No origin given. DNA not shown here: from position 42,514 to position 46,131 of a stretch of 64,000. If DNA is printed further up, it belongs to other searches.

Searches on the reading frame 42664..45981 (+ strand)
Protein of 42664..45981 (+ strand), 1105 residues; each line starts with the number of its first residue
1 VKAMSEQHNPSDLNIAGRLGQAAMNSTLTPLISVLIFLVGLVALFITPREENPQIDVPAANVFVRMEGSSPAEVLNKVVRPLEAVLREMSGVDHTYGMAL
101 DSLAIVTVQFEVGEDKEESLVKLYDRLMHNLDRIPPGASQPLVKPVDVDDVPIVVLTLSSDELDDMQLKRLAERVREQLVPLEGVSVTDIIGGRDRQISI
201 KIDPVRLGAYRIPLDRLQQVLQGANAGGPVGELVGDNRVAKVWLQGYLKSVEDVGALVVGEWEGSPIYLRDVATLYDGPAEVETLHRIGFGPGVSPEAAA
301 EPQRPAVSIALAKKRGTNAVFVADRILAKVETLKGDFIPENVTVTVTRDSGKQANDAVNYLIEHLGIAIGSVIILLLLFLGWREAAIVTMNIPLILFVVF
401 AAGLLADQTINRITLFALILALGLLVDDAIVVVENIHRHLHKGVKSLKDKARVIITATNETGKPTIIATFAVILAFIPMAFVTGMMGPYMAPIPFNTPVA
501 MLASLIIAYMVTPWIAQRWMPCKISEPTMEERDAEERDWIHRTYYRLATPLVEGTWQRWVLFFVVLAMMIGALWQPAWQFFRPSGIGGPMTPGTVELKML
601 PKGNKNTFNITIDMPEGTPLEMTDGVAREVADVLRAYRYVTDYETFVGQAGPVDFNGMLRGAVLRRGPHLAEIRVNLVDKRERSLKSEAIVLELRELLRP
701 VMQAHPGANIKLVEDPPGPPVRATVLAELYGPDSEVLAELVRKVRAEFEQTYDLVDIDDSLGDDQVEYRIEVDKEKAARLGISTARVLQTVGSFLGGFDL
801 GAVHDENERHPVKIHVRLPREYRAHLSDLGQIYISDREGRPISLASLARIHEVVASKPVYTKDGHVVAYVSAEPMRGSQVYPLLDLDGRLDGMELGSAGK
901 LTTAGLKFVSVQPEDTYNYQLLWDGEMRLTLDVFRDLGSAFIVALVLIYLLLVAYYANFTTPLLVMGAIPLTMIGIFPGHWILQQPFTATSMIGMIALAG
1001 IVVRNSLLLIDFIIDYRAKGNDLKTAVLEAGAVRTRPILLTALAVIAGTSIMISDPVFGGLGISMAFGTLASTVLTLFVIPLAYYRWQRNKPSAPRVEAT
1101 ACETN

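Call 61: search_protein_families(library=pfam, proteins=[window:42664-45981:+], max_evalue=0.00001)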
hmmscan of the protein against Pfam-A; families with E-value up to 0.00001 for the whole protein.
window:42664-45981:+ (1105 aa): 1 family
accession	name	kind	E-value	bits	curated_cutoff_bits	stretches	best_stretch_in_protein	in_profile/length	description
PF00873.25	ACR_tran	-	2.9e-158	528.9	28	1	28-1085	11-1018/1021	AcrB/AcrD/AcrF family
